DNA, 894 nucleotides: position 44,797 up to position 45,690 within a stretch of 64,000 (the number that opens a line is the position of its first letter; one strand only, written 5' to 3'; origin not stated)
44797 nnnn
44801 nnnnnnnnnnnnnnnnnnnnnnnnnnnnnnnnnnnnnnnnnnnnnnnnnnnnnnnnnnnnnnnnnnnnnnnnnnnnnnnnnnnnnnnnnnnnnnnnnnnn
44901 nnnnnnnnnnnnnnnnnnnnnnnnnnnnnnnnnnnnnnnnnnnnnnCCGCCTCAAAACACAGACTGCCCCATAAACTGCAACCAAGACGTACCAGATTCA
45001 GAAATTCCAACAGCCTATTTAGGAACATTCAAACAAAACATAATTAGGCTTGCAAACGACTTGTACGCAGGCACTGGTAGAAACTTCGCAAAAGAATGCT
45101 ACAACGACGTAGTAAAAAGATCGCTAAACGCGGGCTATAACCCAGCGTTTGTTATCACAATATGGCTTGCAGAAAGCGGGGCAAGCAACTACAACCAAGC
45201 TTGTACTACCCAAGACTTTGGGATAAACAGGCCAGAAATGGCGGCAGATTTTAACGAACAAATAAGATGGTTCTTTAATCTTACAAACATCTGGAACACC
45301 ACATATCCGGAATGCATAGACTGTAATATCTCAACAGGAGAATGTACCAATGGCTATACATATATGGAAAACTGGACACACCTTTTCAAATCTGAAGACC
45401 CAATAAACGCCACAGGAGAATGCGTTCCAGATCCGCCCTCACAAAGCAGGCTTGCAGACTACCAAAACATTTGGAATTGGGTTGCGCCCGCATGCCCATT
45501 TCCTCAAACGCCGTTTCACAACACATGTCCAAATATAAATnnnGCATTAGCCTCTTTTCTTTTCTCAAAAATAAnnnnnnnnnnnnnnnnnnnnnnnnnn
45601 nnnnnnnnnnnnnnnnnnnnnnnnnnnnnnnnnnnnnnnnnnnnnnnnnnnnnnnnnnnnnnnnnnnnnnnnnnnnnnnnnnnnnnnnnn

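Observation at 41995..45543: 1182-aa secreted Cys-rich protein with SLT-like C-terminus: candidate pilus-associated adhesin or wall-lytic VirB1 analog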

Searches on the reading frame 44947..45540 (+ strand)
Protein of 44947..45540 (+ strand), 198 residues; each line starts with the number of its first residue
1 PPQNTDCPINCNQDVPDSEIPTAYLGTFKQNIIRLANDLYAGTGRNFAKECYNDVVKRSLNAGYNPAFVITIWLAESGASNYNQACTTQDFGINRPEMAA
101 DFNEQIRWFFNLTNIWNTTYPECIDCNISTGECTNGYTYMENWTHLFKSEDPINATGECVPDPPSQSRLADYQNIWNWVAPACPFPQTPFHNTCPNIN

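Call 16: search_solved_structures(query=A1, max_evalue=10, show_alignments=3)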
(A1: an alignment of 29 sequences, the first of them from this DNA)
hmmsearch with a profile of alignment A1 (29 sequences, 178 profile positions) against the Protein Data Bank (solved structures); distinct sequences matched with E-value up to 10: 4.
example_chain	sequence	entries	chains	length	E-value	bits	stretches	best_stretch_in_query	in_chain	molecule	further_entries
7f3a_A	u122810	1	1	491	0.37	14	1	48-123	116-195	Beta-glucosidase 42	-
2nsm_A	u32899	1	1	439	1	12.6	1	7-55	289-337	Carboxypeptidase N catalytic chain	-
3wba_A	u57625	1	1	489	1.4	12.1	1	40-115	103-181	Beta-glucosidase 6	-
3wbe_A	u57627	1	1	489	1.4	12.1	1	40-115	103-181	Beta-glucosidase 6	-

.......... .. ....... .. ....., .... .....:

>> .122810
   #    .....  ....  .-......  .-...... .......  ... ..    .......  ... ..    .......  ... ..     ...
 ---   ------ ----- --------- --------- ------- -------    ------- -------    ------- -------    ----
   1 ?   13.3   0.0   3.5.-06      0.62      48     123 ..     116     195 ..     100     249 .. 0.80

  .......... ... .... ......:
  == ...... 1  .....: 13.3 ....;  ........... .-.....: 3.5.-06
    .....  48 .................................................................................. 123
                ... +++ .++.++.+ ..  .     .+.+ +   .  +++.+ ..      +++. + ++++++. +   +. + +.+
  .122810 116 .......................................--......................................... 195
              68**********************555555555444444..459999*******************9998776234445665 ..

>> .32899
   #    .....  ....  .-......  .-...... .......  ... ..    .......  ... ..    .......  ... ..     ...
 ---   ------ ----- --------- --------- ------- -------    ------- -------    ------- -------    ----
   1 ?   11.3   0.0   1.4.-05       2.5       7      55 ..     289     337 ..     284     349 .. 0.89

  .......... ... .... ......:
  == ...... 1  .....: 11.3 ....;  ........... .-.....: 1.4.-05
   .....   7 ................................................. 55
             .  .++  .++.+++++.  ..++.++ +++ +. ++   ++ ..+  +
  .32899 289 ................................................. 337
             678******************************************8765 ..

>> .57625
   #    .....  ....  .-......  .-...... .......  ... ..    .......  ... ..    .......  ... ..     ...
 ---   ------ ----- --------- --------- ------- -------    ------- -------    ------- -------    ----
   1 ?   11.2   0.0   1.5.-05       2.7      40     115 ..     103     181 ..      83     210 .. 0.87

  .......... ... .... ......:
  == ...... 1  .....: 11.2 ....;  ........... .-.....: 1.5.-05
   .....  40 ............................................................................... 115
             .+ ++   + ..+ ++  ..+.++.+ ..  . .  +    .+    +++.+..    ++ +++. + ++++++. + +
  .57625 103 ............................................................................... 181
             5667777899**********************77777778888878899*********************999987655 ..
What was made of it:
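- On GH73 N-acetylglucosaminidase (Pfam PF01832): The profile search against PDB sequences finds no GH73 chain (call 16).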

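Call 17: search_protein_families(library=pfam, alignment_id=A1, max_evalue=1)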
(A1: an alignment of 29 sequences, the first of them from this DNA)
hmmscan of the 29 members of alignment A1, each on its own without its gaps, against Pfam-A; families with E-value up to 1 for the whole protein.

A. member 1, seq(198 aa): 1 family
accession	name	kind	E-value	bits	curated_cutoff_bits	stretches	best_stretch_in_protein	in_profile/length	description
PF17273.7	DUF5338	-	0.091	13.3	25.9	0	135-149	38-52/69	Family of unknown function (DUF5338)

B. families by the number of members that match (of 29 scanned): 5 families
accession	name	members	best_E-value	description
PF17273.7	DUF5338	2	0.03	Family of unknown function (DUF5338)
PF09366.15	DUF1997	1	0.062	Protein of unknown function (DUF1997)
PF19804.4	DUF6287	1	0.098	Domain of unknown function (DUF6287)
PF03801.18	Ndc80_HEC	1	0.23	HEC/Ndc80p family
PF24722.1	DUF7674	1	0.23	Domain of unknown function (DUF7674)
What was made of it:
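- On Family-1 lytic transglycosylase (Pfam SLT PF01464 / SLT_3 PF18896; GH23): None of the 29 C-terminal domains matches SLT or SLT_3 at E<=1 (call 17).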

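Call 23: predict_structure(alignment_id=A1)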
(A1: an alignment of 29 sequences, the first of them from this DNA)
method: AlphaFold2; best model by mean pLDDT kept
length: 198 residues; sequences in the alignment: 29
mean_pLDDT: 87.7   pTM: 0.88
mean pLDDT of the five models: 87.7, 87.2, 86.7, 85.8, 85.7
residues with pLDDT >= 90: 123; 70-90: 53; 50-70: 17; < 50: 5
segments of 3 or more residues with pLDDT < 50: 1-4
pLDDT, mean of each block of 10 residues (from residue 1): 64 97 94 89 78 97 96 92 74 90 95 89 89 92 89 76 94 96 93 65
secondary structure, 60 per line:
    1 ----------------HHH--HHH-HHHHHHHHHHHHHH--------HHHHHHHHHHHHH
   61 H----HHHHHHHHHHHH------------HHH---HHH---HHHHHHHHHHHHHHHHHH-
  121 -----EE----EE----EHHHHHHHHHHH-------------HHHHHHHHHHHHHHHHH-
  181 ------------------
elements in order: H26-39 H48-61 H66-77 H102-119 H139-149 H163-179
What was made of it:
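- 44965..45540 (+): C-terminal all-alpha, disulfide-rich lysozyme-like domain (residues 991-1182). Model: pLDDT 87.7, pTM 0.88 (call 23).
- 45160..45231 (+): Putative active-site block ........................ (residues 1056-1079). The proposed catalytic Glu is E1060, nt 45172-45174. E1060 (domain residue 76) sits at the C-terminal end of model helix 66-77, in a block with pLDDT 92 (call 23).
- Confident model with E1060 at a helix end (call 23).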

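Call 26: fold_search(model_id=the predicted structure, library=pdb)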
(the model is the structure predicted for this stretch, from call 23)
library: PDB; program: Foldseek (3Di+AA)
matches with E <= 10: 32; with E <= 0.001: 0
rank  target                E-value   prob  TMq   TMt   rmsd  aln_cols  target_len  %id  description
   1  8yxk_A                1.0e-01  0.97  0.43  0.55   5.8       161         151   16  X-ray structure of Clostridioides difficile endolysin Ecd09610 glucosaminidase domain. (released 2024-05-15)
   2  3fi7                  2.3e+00  0.10  0.32  0.34   8.8       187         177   14  Crystal Structure of the autolysin Auto (Lmo1076) from Listeria monocytogenes, catalytic domain (released 2009-04-07)
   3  4qdn                  4.2e+00  0.12  0.34  0.50   7.5       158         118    9  Crystal Structure of the endo-beta-N-acetylglucosaminidase from Thermotoga maritima (released 2014-11-12)
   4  5o8x_A                4.9e+00  0.02  0.17  0.12  15.9       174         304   11  The X-ray Structure of Catenated Lytic Transglycosylase SltB1 from Pseudomonas aeruginosa (released 2017-11-29)
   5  5mj3_B                4.9e+00  0.02  0.16  0.19  14.7       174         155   11  INTERLEUKIN-23 COMPLEX WITH AN ANTAGONISTIC ALPHABODY, CRYSTAL FORM 1 (released 2017-01-11)
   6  6fc4                  5.5e+00  0.06  0.36  0.15  10.5       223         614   10  The X-ray Structure of Lytic Transglycosylase Slt inactive mutant E503Q from Pseudomonas aeruginosa (released 2018-04-18)
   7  4anr                  5.5e+00  0.04  0.18  0.13  11.6        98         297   13  Crystal structure of soluble lytic Transglycosylase SltB1 from Pseudomonas aeruginosa (released 2012-04-04)
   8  1ni6_C                5.5e+00  0.02  0.16  0.15  18.4       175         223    8  Comparisions of the Heme-Free and-Bound Crystal Structures of Human Heme Oxygenase-1 (released 2003-04-01)
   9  8ohd_B                5.5e+00  0.01  0.15  0.09  23.5       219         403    9  60S ribosomal subunit bound to the E3-UFM1 complex - state 3 (native) (released 2024-02-21)
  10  5anz                  5.8e+00  0.01  0.15  0.10  16.4       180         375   12  Crystal Structure of SltB3 from Pseudomonas aeruginosa. (released 2016-07-20)
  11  6gi3                  6.1e+00  0.07  0.35  0.36   9.8       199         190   10  Structure of Lytic Transglycosylase MltE mutant S73A from E.coli (released 2018-10-10)
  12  1ltm                  6.5e+00  0.02  0.16  0.11  16.5       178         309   10  ACCELERATED X-RAY STRUCTURE ELUCIDATION OF A 36 KDA MURAMIDASE/TRANSGLYCOSYLASE USING WARP (released 1998-11-11)
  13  5mzv_B                6.5e+00  0.01  0.14  0.18  14.2       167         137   11  IL-23:IL-23R:Nb22E11 complex (released 2018-01-03)
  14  6e1k_A                6.5e+00  0.01  0.11  0.05  17.9        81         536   12  Structure of AtTPC1(DDE) reconstituted in saposin A with cat06 Fab (released 2018-09-19)
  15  5dy1_B                7.2e+00  0.01  0.16  0.16  18.0       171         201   15  Crystal of Selenomethionine substituted AmtR from Corynebacterium glutamicum (released 2016-01-13)
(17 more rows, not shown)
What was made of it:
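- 44965..45540 (+): The top Foldseek PDB hit is the GH73 domain 8yxk_A (E 0.1, prob 0.97), and 13 of 32 listed hits are GH73 enzymes or lytic transglycosylases (call 26).
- Closest known: GH73 N-acetylglucosaminidases. Same: These give the best structural match (prob 0.97, TMt 0.55; call 26).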

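Call 66: fold_search(model_id=the predicted structure, library=viral)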
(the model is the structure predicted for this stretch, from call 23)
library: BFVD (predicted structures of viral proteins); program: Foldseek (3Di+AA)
matches with E <= 10: 111; with E <= 0.001: 0
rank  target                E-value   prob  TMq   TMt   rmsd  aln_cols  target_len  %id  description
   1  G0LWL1                8.8e-02  0.94  0.44  0.45   6.6       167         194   16  Transglycosylase SLT domain-containing protein [Campylobacter phage CP81]
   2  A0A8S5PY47            3.3e-01  0.57  0.37  0.35   6.7       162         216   15  Mannosyl-glycoprotein endo-beta-N-acetylglucosaminidase [Myoviridae sp. ctgsk7]
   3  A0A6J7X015            4.4e-01  0.25  0.34  0.21  13.2       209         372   12  LT_GEWL domain containing protein [uncultured Caudovirales phage]
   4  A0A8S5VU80            5.5e-01  0.51  0.38  0.40   6.0       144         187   12  Minor tail protein [Tectiviridae sp.]
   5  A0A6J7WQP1            5.5e-01  0.21  0.32  0.32   8.2       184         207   15  Phage tail lysozyme domain-containing protein [uncultured Caudovirales phage]
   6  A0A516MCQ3            6.5e-01  0.44  0.34  0.46   7.0       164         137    9  (no name in the UniProt tables at hand)
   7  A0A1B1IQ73            6.5e-01  0.33  0.34  0.38   9.7       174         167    9  (no name in the UniProt tables at hand)
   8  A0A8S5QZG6            6.5e-01  0.08  0.18  0.19  14.8       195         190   13  Minor tail protein [Siphoviridae sp. ctyvQ1]
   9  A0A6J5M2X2            7.3e-01  0.18  0.35  0.33  16.6       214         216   12  Uncharacterized protein [uncultured Caudovirales phage]
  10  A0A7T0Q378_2          7.7e-01  0.33  0.37  0.12   9.7       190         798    9  Tape measure protein [Gordonia phage NancyRae]
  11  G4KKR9                7.7e-01  0.28  0.37  0.32   9.1       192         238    8  (no name in the UniProt tables at hand)
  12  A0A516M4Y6            8.1e-01  0.54  0.42  0.14   6.9       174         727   13  (no name in the UniProt tables at hand)
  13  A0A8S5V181            8.6e-01  0.20  0.33  0.09   8.7       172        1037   12  Peptidase [Myoviridae sp. ctJ2i1]
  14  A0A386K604            9.6e-01  0.35  0.39  0.43   6.0       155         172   10  Putative lytic transglycosylase [Dickeya phage vB_DsoM_JA11]
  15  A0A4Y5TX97            1.0e+00  0.02  0.11  0.09  19.6       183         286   14  Uncharacterized protein [Vibrio phage VAP7]
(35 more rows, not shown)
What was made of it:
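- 44965..45540 (+): The top BFVD hit is a phage SLT-domain protein (E 0.088, prob 0.94), and that list is dominated by transglycosylases, glucosaminidases and tail lysozymes (call 66).
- On Lysozyme-like superfamily (fold level): The top hits in PDB (8yxk_A, prob 0.97) and BFVD (G0LWL1, prob 0.94) are lysozyme-like, and 13 of 32 PDB hits are lysozyme-like enzymes (calls 26, 66).
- On GH73 N-acetylglucosaminidase (Pfam PF01832): In BFVD an SLT protein ranks first and a GH73 enzyme second (call 66).
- Closest known: Family-1 lytic transglycosylases and goose-type lysozymes. Same: These are the top BFVD hits (call 66).
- Closest known: Phage tail-associated lysins and tape-measure proteins with terminal lysozyme-like domains. 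Same: Such proteins appear among the BFVD hits (call 66).
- The best matches in two independent structure libraries are lysozyme-like enzymes, with prob 0.97 and 0.94 (calls 26, 66). All structural E-values are at least 0.09, with TM about 0.45 (calls 26, 66). Two independent libraries put lysozyme-like enzymes on top and throughout the lists (calls 26, 66).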
